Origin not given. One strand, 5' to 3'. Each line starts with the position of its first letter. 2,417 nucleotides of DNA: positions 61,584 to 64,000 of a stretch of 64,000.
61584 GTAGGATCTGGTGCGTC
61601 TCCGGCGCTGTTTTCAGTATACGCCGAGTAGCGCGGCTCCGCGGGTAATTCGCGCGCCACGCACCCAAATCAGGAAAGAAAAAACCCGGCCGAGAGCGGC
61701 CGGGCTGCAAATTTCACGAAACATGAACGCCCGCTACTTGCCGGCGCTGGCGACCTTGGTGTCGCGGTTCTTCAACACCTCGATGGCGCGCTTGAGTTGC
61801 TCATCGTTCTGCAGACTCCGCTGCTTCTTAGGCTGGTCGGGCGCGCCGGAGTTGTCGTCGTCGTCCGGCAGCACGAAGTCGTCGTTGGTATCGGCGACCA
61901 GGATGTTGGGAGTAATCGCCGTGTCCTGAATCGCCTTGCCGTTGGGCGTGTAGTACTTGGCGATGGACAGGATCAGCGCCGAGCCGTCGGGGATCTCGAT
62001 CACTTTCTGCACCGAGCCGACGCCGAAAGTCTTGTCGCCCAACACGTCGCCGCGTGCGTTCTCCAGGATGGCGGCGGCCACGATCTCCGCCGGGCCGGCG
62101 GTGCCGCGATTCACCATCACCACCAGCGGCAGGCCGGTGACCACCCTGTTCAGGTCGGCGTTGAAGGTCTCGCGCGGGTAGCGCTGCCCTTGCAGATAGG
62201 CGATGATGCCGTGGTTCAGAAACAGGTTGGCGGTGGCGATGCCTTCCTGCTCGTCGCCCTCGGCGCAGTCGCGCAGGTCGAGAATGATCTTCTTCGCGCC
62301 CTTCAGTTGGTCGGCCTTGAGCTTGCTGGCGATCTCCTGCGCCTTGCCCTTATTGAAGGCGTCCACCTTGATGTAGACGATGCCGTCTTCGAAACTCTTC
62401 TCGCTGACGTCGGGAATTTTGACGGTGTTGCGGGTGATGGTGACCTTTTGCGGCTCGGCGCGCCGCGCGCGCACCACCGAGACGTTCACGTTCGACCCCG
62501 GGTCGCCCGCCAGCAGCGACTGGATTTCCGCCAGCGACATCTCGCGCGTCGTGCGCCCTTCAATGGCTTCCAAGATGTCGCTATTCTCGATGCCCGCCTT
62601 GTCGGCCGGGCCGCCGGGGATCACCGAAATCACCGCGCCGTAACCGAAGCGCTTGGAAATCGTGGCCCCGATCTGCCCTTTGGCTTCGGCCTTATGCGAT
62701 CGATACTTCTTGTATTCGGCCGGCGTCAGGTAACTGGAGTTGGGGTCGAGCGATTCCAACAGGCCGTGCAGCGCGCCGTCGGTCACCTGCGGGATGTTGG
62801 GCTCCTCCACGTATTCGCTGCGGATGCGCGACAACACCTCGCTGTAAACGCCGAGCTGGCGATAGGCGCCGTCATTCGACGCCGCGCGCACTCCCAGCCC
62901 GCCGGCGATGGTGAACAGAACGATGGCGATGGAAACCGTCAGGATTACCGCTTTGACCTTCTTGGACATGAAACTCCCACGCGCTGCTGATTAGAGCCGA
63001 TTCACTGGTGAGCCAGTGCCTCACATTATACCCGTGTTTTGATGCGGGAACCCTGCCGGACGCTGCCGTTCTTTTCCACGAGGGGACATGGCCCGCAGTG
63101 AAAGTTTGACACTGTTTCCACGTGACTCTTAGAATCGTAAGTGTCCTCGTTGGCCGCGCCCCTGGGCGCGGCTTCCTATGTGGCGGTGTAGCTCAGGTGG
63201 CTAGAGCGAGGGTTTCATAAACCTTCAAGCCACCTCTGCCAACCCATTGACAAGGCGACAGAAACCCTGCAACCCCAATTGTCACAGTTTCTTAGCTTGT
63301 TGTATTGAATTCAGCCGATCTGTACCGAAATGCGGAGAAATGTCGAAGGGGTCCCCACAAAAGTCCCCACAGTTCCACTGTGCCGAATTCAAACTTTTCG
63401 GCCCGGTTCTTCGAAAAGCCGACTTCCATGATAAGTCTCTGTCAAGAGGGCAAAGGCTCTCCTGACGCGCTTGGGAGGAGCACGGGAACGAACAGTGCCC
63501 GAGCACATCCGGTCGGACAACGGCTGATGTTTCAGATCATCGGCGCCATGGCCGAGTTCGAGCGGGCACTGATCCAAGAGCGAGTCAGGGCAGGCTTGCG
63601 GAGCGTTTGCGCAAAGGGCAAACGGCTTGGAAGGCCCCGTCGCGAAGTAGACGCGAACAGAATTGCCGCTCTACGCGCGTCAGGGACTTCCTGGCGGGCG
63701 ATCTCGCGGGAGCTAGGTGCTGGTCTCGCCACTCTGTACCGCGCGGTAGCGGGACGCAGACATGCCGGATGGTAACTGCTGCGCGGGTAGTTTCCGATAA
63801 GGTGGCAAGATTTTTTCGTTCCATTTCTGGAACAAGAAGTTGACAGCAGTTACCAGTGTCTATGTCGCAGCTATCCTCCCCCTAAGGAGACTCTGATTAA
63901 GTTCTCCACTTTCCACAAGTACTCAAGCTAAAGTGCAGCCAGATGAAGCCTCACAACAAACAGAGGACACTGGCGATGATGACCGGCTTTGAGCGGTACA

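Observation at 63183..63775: Truncated tRNA-Met(CAT) 5' half next to a truncated serine recombinase: relic of an integrative element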

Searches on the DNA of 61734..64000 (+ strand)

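Call 4: search_rna_families(source=window, start=62900, end=64000, threshold=evalue, max_evalue=10, show_alignments=3)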
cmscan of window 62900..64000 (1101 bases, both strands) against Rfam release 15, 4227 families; matches with E-value up to 10: 9.
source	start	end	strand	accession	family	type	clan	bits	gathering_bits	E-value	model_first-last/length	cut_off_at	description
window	63182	63241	+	RF00005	tRNA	Gene; tRNA;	CL00001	30.2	29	0.00048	1-71/71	no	tRNA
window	63607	63670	+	RF01051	c-di-GMP-I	Cis-reg; riboswitch;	CL00126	18.9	35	0.59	1-87/87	no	c-di-GMP-I riboswitch aptamer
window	63158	63204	-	RF02044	CDKN2B-AS_2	Gene; lncRNA;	-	16.9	50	0.87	1-46/46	no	CDKN2B antisense RNA 1 convserved region 2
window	63677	63794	+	RF02128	GNAS-AS1_2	Gene; lncRNA;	-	16.2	47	6.7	1-118/118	no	GNAS antisense RNA 1 conserved region 2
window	63434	63472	+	RF00733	mir-296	Gene; miRNA;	-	15.3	66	6.8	1-79/79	no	mir-296 microRNA precursor family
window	63972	63997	+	RF01136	sR28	Gene; snRNA; snoRNA; CD-box;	-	13.3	39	1.1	1-55/55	no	Small nucleolar RNA sR28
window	63385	63496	-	RF01986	ZEB2_AS1_3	Gene; lncRNA;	-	12.3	55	8.4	1-100/100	no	ZEB2 antisense RNA 1 conserved region 3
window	62900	62988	-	RF02739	Rev41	Gene; sRNA;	-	11.9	535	0.83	1-89/480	3'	Soft rot Enterobacteriaceae Rev 41 sRNA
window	63972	63985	+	RF01152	sR1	Gene; snRNA; snoRNA; CD-box;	-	10.4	45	8.5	1-57/57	no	Small nucleolar RNA sR1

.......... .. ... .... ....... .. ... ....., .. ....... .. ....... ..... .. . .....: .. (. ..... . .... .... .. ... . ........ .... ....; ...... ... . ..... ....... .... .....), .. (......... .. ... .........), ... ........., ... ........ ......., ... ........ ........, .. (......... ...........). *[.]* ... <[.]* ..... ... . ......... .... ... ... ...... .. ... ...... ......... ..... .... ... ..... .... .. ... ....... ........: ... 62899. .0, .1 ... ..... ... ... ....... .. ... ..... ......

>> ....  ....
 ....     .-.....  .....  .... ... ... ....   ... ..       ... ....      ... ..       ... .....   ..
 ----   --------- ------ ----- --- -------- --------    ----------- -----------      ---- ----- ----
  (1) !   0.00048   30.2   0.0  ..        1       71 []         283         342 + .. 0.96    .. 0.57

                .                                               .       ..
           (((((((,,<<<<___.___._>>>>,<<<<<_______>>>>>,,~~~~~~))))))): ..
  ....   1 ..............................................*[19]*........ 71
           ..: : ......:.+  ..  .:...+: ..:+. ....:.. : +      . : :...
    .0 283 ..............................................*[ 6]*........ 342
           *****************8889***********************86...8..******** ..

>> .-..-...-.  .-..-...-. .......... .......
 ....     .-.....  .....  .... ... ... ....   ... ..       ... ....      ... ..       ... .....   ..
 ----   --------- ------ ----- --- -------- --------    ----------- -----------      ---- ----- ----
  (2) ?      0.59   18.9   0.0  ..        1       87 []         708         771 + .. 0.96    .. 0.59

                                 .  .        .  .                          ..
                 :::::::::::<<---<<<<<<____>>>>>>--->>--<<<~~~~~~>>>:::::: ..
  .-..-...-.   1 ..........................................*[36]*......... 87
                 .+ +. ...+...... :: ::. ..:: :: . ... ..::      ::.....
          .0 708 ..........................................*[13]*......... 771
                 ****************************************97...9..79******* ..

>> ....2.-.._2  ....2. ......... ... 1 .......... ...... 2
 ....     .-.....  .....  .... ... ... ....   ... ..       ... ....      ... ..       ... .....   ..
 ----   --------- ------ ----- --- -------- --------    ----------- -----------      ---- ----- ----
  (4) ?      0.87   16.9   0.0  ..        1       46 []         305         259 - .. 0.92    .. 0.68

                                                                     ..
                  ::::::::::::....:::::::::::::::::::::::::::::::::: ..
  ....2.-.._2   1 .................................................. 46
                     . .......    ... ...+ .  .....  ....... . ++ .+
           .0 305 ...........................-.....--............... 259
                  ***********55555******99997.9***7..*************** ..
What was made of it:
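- On Complete tRNA gene: The Rfam hit skips the T arm (call 4).
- The Rfam tRNA score of 30.2 just exceeds the gathering score of 29 (call 4).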

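Call 25: search_dna_similar(query=window:63212-64000:+, collection=plasmids, mode=distant, max_rows=15)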
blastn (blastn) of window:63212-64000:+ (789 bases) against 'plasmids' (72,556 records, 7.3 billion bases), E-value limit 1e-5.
Records with a match: 36; places in all: 37; records where one place covers at least 80% of the query: 0.
Best place of each record, by identity: 80-90% 24; 60-80% 12.
By first word of the organism name: Cereibacter 12; Enterobacter 3; Pseudosulfitobacter 3; Rhodococcus 3; Phaeobacter 2; Acinetobacter 2; Pseudomonas 2; Deinococcus 2; Sagittula 1; Roseinatronobacter 1; and 5 more.
By predicted mobility (MOB-suite, as given by PLSDB): mobilizable 14; non-mobilizable 12; conjugative 10.
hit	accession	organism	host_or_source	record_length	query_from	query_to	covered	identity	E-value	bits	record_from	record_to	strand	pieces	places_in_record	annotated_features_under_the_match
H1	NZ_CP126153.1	Sagittula sp. MA-2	Cell culture,Coastal seawater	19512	310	427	15%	74.6%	1e-10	75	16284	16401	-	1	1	recombinase family protein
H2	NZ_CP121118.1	Roseinatronobacter sp. S2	cell culture,Alkaline Spring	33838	310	427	15%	73.8%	6e-8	66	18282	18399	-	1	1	recombinase family protein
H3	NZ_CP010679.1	Phaeobacter gallaeciensis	cell culture,clam larvae aquaculture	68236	314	427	14%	74.6%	2e-9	73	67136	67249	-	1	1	recombinase family protein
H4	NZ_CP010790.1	Phaeobacter gallaeciensis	cell culture,algae aquaculture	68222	314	427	14%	74.6%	2e-9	73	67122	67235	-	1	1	recombinase family protein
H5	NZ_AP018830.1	Enterobacter hormaechei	Homo sapiens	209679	280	371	12%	73.9%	3e-6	61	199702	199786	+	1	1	none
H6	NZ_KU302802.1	Enterobacter cloacae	Homo sapiens,sputum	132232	280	371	12%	73.9%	3e-6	61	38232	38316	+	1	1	none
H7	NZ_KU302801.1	Enterobacter cloacae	Homo sapiens,sputum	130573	280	371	12%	73.9%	3e-6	61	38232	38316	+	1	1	none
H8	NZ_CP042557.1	Acinetobacter baumannii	Whole organism,Room 7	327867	310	387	10%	78.5%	1e-5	60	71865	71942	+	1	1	recombinase family protein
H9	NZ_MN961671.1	Pseudomonas aeruginosa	-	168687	310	387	10%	78.5%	1e-5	60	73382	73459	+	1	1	recombinase family protein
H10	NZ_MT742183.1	Acinetobacter nosocomialis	-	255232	310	387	10%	78.5%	1e-5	60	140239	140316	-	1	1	recombinase family protein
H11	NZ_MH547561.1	Pseudomonas aeruginosa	mcrobial keratitis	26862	310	387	10%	78.5%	1e-5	60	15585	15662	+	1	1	recombinase family protein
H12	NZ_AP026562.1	Deinococcus aetherius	-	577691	310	387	10%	78.2%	2e-7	65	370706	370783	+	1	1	none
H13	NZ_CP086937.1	Pseudosulfitobacter pseudonitzschiae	Skeletonema costatum,The surface ...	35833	309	371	8%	82.5%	2e-7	65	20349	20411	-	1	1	recombinase family protein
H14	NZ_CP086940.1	Pseudosulfitobacter pseudonitzschiae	Skeletonema costatum,The surface ...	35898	309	371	8%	82.5%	2e-7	65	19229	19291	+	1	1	recombinase family protein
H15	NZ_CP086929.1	Pseudosulfitobacter pseudonitzschiae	Skeletonema costatum,The surface ...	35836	309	371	8%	82.5%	2e-7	65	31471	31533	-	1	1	recombinase family protein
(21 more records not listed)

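Call 26: search_dna_similar(query=window:63212-64000:+, collection=phages, mode=distant, max_rows=10)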
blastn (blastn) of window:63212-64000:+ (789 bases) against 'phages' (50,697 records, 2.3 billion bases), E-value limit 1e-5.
No match.
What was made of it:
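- Tried and rejected: Only the conserved resolvase helix matched (calls 25, 26).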

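Call 43: search_rna_families(sources=[L092, L009], threshold=evalue, max_evalue=0.1)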
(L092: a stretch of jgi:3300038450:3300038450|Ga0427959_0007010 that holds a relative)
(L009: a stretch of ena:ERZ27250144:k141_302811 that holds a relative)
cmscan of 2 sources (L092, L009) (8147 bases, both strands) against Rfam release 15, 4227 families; matches with E-value up to 0.1: 1.
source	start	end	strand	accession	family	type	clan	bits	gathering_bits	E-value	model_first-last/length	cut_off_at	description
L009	167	226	+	RF00005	tRNA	Gene; tRNA;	CL00001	30.2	29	0.0035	1-71/71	no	tRNA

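Call 98: search_rna_families(source=L109, start=7000, end=7500, threshold=evalue, max_evalue=1)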
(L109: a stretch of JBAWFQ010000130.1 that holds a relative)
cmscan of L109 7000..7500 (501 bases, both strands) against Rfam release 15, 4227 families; matches with E-value up to 1: 2.
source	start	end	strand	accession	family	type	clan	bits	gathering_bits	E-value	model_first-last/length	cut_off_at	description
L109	7338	7410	-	RF01809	symR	Gene; antitoxin;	-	32.6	61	0.00022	1-77/77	no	SymR antitoxin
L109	7340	7412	+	RF00043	Plasmid_R1162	Gene; antisense;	-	20.2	55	0.42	1-75/75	no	R1162-like plasmid antisense RNA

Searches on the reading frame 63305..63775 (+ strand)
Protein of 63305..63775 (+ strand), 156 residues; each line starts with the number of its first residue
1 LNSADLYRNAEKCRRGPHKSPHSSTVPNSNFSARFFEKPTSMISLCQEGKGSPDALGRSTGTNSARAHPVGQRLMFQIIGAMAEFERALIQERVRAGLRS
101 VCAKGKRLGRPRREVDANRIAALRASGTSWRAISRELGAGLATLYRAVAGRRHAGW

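Call 6: search_protein_families(library=pfam, proteins=[window:63305-63775:+], max_evalue=0.01)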
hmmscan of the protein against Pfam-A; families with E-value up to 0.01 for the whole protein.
window:63305-63775:+ (156 aa): 3 families
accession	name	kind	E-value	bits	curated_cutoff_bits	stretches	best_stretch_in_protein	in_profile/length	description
PF00239.26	Resolvase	-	4.9e-08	33.6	23.3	1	68-106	107-144/145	Resolvase, N terminal domain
PF02796.21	HTH_7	-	0.00049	20.6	23.8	1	109-147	1-41/45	Helix-turn-helix domain of resolvase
PF13936.12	HTH_38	-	0.0007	19.7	27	0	118-146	11-39/44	Helix-turn-helix domain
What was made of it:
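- On Small serine recombinase (resolvase/invertase): Pfam Resolvase C-terminal end plus HTH_7 (call 6).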
